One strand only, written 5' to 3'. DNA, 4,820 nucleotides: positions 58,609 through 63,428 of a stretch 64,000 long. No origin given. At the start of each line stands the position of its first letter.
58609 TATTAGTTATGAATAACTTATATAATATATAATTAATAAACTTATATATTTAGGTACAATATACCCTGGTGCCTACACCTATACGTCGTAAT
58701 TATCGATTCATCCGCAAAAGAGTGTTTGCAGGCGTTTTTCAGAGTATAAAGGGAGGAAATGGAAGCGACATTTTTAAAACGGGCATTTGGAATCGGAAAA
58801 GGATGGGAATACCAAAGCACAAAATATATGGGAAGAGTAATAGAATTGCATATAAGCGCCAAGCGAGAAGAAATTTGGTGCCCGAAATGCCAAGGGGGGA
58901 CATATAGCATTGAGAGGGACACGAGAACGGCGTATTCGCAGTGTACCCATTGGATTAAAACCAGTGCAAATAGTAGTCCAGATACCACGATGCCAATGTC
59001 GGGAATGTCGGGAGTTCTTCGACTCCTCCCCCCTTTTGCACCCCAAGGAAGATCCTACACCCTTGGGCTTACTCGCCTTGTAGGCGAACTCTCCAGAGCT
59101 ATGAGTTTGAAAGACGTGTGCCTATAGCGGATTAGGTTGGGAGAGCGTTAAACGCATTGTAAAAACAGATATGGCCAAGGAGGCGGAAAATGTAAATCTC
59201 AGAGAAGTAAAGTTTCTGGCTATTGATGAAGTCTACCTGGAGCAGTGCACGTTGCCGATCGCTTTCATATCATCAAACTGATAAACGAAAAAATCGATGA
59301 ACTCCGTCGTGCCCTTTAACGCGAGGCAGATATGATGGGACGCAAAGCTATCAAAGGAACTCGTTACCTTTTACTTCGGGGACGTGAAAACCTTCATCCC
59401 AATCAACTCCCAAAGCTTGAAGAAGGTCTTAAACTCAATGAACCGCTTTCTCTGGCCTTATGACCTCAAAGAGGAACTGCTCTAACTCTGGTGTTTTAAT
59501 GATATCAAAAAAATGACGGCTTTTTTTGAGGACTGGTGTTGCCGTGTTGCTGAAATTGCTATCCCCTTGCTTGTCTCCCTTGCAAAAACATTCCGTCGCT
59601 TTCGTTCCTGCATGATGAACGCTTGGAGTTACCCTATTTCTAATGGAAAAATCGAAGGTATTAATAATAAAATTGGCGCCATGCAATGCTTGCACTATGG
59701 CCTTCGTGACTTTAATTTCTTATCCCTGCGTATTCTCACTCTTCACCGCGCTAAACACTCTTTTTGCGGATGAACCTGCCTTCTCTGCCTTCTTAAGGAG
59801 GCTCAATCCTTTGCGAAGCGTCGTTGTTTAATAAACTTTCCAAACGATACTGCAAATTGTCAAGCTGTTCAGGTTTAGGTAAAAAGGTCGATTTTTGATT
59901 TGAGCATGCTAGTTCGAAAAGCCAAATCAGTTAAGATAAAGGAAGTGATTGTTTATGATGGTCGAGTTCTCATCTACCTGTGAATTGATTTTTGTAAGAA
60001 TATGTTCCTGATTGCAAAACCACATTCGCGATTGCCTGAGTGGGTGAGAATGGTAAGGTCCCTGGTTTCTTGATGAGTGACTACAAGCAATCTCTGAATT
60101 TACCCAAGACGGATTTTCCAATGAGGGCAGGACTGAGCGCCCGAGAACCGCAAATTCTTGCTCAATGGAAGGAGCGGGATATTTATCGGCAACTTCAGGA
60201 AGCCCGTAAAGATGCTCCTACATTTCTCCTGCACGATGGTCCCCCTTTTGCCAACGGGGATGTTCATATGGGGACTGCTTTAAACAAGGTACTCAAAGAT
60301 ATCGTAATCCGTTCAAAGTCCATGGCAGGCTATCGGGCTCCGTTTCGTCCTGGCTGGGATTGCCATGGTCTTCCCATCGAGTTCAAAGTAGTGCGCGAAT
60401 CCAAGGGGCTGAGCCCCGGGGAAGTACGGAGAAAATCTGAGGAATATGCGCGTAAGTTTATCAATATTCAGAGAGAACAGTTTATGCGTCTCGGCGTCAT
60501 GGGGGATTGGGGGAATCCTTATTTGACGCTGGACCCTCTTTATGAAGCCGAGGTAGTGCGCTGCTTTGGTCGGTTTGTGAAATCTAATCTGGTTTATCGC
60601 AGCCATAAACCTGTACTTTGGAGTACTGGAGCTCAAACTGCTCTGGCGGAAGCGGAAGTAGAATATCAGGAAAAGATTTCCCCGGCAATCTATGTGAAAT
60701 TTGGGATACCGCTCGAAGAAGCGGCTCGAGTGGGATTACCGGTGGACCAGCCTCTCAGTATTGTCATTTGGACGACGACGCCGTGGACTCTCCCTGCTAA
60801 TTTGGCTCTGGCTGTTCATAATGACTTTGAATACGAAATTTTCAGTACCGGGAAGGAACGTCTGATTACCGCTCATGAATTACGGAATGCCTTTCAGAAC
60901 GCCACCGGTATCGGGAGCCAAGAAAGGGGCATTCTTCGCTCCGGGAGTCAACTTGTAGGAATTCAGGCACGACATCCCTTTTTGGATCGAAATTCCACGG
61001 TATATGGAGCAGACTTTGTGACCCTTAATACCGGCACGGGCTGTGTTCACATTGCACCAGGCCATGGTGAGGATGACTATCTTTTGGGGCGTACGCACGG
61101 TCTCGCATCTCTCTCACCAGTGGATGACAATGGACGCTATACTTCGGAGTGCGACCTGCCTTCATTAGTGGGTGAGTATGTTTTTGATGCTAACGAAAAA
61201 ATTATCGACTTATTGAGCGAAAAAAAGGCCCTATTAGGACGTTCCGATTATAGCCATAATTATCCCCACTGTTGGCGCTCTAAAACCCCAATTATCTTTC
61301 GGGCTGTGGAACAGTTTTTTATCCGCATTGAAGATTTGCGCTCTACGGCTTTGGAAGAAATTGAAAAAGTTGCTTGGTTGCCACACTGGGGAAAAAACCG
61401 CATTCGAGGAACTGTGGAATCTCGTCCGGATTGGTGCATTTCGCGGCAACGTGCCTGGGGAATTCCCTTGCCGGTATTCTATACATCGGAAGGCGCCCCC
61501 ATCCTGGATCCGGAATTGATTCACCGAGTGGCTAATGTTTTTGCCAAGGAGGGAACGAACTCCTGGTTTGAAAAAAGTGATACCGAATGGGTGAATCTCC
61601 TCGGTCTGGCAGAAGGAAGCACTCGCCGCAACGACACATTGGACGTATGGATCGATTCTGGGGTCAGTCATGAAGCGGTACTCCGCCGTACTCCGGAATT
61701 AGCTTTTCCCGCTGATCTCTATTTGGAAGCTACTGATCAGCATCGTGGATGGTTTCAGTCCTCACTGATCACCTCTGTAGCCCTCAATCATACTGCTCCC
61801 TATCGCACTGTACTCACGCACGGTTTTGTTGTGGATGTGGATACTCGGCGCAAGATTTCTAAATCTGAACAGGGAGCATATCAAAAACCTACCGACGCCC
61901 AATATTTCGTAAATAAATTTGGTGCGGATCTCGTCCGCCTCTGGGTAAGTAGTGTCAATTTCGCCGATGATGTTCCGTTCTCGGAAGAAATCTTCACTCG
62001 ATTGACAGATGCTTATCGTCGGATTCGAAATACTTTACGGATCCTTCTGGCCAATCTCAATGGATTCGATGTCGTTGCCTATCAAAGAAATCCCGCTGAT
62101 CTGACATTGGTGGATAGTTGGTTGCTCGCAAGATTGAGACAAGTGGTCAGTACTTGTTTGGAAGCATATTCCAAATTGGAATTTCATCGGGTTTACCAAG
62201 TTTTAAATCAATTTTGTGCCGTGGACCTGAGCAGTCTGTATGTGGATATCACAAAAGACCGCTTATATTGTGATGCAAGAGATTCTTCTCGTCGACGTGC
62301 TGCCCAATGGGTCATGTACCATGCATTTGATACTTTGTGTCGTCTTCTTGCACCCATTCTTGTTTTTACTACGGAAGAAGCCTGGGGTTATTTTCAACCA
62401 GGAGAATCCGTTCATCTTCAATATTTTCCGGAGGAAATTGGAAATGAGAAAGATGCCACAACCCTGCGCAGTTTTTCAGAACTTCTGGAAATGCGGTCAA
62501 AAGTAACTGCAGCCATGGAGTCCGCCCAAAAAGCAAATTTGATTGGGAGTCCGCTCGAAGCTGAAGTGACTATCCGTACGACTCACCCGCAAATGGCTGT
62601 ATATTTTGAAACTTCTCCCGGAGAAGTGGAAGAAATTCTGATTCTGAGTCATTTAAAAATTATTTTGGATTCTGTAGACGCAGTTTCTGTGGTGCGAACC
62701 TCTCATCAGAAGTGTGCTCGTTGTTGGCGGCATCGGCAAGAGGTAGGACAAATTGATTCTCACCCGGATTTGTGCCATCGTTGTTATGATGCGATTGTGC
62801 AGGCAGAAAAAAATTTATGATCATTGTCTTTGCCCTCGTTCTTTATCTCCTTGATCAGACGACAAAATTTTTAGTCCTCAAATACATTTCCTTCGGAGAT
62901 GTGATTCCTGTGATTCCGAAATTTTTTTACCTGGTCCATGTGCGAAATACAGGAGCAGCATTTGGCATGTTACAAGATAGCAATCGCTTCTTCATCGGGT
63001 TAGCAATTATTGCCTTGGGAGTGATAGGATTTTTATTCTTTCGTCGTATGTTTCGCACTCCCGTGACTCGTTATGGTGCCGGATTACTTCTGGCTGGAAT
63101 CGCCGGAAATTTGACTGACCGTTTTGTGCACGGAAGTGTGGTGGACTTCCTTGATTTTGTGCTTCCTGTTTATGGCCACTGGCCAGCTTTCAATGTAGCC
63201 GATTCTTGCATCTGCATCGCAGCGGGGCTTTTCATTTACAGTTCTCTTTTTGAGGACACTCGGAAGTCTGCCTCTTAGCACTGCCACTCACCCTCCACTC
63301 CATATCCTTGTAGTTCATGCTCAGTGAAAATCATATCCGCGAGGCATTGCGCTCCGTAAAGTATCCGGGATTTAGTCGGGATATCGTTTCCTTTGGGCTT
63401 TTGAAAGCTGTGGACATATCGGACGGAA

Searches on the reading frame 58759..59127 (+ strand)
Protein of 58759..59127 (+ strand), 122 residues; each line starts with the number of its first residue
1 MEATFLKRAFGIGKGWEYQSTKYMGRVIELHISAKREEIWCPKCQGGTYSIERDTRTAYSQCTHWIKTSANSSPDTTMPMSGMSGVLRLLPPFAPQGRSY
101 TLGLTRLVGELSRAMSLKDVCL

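Call 6: search_protein_families(library=pfam, proteins=[window:58759-59127:+], max_evalue=0.01)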
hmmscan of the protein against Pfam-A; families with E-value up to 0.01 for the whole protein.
window:58759-59127:+ (122 aa): 1 family
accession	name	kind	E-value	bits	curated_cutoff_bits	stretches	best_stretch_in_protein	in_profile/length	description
PF13542.12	HTH_Tnp_ISL3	-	0.0023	17.8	27.4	1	92-121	4-33/51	Helix-turn-helix domain of transposase family ISL3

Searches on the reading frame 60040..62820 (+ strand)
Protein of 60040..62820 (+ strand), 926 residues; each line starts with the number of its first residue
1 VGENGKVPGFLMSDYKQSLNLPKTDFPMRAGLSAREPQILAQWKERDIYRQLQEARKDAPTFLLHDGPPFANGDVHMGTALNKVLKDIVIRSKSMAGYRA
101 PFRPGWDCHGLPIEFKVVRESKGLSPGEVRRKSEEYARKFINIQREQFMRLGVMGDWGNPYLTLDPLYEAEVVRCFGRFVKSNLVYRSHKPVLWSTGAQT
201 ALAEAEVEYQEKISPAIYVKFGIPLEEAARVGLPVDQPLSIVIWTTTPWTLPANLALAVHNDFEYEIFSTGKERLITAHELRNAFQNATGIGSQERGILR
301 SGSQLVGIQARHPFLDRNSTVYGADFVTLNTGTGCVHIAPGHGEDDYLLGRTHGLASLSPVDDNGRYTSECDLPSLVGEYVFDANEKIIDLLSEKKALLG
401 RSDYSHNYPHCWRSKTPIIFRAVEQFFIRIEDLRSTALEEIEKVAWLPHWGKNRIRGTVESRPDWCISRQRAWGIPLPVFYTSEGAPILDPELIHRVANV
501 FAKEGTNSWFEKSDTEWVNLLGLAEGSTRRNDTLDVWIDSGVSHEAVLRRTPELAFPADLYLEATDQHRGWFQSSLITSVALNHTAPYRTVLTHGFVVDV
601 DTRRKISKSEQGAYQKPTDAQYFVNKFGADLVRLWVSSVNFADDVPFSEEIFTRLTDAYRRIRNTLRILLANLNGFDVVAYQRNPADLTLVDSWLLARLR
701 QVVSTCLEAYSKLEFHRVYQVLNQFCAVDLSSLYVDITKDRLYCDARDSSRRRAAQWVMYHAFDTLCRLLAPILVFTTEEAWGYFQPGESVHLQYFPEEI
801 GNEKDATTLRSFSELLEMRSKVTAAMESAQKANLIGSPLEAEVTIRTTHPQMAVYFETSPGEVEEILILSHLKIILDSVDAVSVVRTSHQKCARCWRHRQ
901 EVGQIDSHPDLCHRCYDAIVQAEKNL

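Call 6: search_protein_families(library=pfam, proteins=[window:60040-62820:+], max_evalue=0.01)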
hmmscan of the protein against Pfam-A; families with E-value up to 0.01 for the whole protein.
window:60040-62820:+ (926 aa): 5 families
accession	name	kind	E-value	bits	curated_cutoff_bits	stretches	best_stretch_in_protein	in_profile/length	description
PF00133.28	tRNA-synt_1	-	1.7e-114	383.2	22.7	1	38-646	1-412/414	tRNA synthetases class I (I, L, M and V)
PF08264.19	Anticodon_1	-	1.4e-32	113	25.1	1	692-844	1-147/148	Anticodon-binding domain of tRNA ligase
PF09334.17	tRNA-synt_1g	-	2e-13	50.3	20.1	1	69-140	8-78/391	tRNA synthetases class I (M)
PF06827.20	zf-FPG_IleRS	-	5.4e-07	29.8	21.3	1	890-917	2-29/30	Zinc finger found in FPG and IleRS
PF13603.12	tRNA-synt_1_2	-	2.1e-05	24.5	25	1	235-356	16-135/185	Leucyl-tRNA synthetase, editing domain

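Call 12: find_related_loci(query=window:60040-62820:+, collection=genome_contigs, flank=10000)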
Query window:60040-62820:+ (926 aa) in genome_contigs; peptide patterns used: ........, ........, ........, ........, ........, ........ (x = any residue, [..] = any of these).
207 stretches matched a pattern; 193 encode a relative of the query (tblastn E <= 1e-3); the best 80 are kept; 80 distinct loci.
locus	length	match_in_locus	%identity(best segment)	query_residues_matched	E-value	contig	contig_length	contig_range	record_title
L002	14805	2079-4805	64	10-923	0e+0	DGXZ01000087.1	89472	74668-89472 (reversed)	MAG TPA_asm: Spartobacteria bacterium UBA5019 UBA5019_contig_8429, whole genome shotgun sequence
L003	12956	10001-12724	66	10-922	0e+0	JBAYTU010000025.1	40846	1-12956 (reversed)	MAG: Terrimicrobiaceae bacterium isolate SO_2016_LW3_16 scaffold01433_LW162_2016, whole genome shotgun sequence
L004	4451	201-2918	65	10-920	0e+0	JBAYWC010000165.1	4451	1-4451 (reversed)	MAG: Terrimicrobiaceae bacterium isolate SO_2016_LW3_74 scaffold34596_LW162_2016, whole genome shotgun sequence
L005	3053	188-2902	65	10-919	0e+0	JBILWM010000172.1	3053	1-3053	MAG: Terrimicrobiaceae bacterium isolate ME2018-09-22_3300044646_group8_bin290 Rohwer_bin2610_scaffold_75353_c1, whole g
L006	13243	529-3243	65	10-919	0e+0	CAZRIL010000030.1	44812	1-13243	MAG TPA_asm: uncultured Chthoniobacter sp. isolate SRP242652_co2_52 genome assembly, contig: NODE_998_length_44812_cov_8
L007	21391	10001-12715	64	10-919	0e+0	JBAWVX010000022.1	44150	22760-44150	MAG: bacterium isolate ELA022 MAG022_22, whole genome shotgun sequence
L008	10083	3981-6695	64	10-919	0e+0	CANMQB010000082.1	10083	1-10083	MAG: Spartobacteria bacterium isolate ZE-3nov15-113 genome assembly, contig: ZE-3nov15-C9013, whole genome shotgun seque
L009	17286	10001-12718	64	10-920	0e+0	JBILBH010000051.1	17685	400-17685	MAG: Terrimicrobiaceae bacterium isolate ME2016-05-26_3300042342_group7_bin90 Rohwer_bin2598_scaffold_795_c1, whole geno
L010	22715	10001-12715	64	10-919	0e+0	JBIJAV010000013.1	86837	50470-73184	MAG: Terrimicrobiaceae bacterium isolate ME2006-08-01D12_3300042387_group2_bin74 Rohwer_bin2586_scaffold_49_c1, whole ge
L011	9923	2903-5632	64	2-919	0e+0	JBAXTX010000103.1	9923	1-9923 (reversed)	MAG: Verrucomicrobiia bacterium isolate ELA646 MAG646_103, whole genome shotgun sequence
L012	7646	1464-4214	63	4-918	0e+0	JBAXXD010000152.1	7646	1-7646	MAG: Verrucomicrobiia bacterium isolate ELA730 MAG730_152, whole genome shotgun sequence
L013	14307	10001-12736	63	10-919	0e+0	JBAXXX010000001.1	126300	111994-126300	MAG: Verrucomicrobiia bacterium isolate ELA750 MAG750_1, whole genome shotgun sequence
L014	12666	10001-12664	64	9-901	0e+0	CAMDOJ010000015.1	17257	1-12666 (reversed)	MAG: Chthoniobacter flavus isolate TrE-03may19-6 genome assembly, contig: TrE-03may19-C3825, whole genome shotgun sequen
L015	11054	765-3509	62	10-920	0e+0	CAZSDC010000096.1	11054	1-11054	MAG TPA_asm: uncultured Chthoniobacter sp. isolate SRP142039_co2_311 genome assembly, contig: NODE_4525_length_11054_cov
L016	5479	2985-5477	66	11-845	0e+0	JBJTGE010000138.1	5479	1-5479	MAG: Spartobacteria bacterium isolate samp_4319_metabat2_159 samp_4319_475180, whole genome shotgun sequence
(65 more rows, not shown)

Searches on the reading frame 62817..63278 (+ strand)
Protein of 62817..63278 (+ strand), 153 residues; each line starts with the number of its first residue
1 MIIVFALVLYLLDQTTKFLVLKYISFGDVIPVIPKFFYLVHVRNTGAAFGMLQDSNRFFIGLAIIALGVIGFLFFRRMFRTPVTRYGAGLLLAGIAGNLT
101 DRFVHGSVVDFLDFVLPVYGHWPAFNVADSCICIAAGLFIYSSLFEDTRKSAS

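Call 6: search_protein_families(library=pfam, proteins=[window:62817-63278:+], max_evalue=0.01)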
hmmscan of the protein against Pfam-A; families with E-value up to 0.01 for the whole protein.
window:62817-63278:+ (153 aa): 1 family
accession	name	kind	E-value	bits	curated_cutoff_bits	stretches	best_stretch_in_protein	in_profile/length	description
PF01252.23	Peptidase_A8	-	9.4e-38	130.1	25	1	6-145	2-142/142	Signal peptidase (SPase) II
